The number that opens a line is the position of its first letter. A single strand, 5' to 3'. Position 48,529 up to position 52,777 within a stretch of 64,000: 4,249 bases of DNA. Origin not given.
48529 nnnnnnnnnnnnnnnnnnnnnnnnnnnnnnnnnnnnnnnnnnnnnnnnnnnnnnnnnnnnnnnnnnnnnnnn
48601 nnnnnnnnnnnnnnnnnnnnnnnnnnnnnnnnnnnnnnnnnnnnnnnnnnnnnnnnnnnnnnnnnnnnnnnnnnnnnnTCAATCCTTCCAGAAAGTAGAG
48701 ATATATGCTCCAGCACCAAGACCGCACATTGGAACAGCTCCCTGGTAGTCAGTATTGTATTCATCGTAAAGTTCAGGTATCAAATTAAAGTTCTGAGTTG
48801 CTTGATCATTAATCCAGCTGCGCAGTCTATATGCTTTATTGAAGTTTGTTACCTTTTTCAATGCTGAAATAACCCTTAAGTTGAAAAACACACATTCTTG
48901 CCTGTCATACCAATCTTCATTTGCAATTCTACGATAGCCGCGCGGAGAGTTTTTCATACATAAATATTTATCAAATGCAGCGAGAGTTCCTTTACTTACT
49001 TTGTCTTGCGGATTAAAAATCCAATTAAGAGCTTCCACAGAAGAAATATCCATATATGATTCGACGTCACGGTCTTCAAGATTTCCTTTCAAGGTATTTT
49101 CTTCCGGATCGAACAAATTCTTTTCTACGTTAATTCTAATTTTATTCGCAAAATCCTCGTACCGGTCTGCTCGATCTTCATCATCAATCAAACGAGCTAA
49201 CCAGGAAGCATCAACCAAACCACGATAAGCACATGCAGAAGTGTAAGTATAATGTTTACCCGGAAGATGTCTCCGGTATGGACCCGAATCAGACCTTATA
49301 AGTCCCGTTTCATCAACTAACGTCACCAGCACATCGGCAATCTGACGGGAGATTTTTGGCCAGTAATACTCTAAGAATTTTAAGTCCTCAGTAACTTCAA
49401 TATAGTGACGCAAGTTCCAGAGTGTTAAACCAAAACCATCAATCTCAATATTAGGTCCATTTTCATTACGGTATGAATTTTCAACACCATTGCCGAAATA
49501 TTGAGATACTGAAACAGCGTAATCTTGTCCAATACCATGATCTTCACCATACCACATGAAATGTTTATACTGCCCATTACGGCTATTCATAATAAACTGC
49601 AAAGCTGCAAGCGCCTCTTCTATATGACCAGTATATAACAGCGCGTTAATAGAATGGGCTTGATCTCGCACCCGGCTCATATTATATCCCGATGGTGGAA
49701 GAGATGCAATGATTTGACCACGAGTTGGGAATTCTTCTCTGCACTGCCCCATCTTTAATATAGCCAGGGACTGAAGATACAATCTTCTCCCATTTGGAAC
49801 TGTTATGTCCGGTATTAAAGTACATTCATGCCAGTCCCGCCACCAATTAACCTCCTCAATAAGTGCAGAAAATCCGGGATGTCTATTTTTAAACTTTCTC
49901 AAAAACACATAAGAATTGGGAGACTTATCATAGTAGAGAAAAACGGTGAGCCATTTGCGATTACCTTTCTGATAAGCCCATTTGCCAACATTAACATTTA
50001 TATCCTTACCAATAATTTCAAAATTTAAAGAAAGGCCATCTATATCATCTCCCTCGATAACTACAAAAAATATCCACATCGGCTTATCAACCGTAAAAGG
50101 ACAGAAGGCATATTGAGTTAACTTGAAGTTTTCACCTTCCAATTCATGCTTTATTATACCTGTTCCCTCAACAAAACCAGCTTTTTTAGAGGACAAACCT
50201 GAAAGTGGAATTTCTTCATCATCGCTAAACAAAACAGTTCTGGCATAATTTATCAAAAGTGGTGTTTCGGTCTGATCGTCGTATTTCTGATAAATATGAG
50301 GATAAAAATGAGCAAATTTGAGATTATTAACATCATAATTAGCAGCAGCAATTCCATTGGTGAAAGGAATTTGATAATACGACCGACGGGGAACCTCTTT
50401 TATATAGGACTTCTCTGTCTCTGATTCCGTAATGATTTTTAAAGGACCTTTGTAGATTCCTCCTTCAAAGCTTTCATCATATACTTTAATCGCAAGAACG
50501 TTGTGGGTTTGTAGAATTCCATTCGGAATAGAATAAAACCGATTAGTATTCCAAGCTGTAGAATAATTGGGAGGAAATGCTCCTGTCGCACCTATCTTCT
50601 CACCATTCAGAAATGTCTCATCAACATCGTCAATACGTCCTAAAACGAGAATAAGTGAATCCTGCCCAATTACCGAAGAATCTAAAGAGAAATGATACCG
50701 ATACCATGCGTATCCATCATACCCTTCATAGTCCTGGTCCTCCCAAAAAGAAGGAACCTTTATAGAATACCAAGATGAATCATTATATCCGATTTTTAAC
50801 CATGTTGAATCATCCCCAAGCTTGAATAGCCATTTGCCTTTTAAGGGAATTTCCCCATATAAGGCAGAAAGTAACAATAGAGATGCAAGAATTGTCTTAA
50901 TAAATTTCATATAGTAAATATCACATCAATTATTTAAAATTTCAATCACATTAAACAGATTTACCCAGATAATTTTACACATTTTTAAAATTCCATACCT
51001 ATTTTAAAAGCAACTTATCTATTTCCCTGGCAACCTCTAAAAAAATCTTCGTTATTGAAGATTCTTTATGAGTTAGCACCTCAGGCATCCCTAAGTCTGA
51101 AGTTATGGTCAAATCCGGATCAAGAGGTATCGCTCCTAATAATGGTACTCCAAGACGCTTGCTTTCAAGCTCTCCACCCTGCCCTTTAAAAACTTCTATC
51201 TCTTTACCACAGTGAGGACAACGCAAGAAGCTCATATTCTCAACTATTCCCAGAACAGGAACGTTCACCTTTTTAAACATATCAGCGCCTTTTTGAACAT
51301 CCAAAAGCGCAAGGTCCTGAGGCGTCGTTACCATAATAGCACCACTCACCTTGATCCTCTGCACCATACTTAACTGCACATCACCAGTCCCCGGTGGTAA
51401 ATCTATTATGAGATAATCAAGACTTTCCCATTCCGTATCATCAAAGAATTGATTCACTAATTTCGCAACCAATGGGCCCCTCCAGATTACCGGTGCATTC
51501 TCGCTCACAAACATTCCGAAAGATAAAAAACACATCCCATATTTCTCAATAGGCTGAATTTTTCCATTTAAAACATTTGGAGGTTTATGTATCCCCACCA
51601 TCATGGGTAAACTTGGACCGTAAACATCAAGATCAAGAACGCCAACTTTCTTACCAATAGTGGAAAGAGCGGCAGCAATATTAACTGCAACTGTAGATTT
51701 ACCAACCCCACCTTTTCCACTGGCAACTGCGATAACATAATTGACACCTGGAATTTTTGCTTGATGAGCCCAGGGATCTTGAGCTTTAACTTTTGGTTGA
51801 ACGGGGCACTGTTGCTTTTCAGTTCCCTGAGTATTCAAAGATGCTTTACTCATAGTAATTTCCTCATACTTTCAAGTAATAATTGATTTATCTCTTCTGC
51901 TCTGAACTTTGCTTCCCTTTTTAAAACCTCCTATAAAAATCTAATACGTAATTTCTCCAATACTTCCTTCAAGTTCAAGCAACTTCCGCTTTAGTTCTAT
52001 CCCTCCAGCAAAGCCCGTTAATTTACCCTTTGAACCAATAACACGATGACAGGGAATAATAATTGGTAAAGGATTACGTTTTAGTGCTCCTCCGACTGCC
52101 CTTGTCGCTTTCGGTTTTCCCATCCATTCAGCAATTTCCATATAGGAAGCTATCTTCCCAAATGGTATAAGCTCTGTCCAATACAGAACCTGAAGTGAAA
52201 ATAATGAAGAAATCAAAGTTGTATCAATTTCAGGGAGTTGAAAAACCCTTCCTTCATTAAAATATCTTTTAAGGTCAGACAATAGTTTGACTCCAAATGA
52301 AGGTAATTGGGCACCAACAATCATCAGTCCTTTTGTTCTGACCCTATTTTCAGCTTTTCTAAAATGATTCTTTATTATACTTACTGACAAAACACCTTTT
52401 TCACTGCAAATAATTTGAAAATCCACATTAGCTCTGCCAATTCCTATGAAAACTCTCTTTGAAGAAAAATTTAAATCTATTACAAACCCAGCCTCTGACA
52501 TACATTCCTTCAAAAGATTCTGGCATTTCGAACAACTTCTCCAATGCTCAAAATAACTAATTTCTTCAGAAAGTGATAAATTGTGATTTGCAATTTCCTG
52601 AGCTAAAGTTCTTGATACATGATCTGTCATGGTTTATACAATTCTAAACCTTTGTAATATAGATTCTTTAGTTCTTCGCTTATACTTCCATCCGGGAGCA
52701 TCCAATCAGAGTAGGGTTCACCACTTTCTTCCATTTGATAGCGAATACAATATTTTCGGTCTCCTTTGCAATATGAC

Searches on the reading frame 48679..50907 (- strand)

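Call 22: search_protein_families(library=pfam, proteins=[window:48679-50907:-], max_evalue=0.001)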
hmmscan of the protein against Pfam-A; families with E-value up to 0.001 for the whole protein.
window:48679-50907:- (742 aa): 1 family
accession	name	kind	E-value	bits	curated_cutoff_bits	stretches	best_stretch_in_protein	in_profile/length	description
PF00723.27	Glyco_hydro_15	-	3.6e-10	39.8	22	1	383-641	10-266/427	Glycosyl hydrolases family 15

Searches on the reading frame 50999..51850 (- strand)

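Call 22: search_protein_families(library=pfam, proteins=[window:50999-51850:-], max_evalue=0.001)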
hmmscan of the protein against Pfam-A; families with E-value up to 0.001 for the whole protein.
window:50999-51850:- (283 aa): 6 families
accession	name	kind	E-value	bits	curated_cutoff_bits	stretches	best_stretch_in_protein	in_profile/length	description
PF10609.15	ParA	-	1.5e-96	323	27.1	1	36-277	2-245/246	NUBPL iron-transfer P-loop NTPase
PF01656.29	CbiA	-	4.2e-13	49.8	25.4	1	40-207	1-83/125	CobQ/CobB/MinD/ParA nucleotide binding domain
PF13614.12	AAA_31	-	1.4e-11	45.1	27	1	39-76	3-40/177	AAA domain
PF09140.17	MipZ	-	9.3e-09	35.4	20.7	1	38-76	1-39/262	ATPase MipZ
PF00142.24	Fer4_NifH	-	1.3e-06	28.5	25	1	44-77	6-39/271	4Fe-4S iron sulfur cluster binding proteins, NifH/frxC family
PF02374.21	ArsA_ATPase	-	2.5e-05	24.1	24.3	1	42-75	5-38/305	Anion-transporting ATPase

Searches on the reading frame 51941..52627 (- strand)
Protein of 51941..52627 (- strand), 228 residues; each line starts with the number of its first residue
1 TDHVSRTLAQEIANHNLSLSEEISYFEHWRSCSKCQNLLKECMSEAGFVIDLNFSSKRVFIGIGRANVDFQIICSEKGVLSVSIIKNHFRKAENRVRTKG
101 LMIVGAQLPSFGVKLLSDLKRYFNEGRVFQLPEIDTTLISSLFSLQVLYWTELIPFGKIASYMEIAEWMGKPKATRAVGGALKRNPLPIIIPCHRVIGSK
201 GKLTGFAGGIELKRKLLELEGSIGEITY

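Call 22: search_protein_families(library=pfam, proteins=[window:51941-52627:-], max_evalue=0.001)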
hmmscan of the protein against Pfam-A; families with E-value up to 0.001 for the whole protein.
window:51941-52627:- (228 aa): 1 family
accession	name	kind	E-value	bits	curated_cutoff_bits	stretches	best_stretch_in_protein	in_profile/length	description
PF01035.26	DNA_binding_1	-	1.7e-30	105.1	27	1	143-221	2-80/81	6-O-methylguanine DNA methyltransferase, DNA binding domain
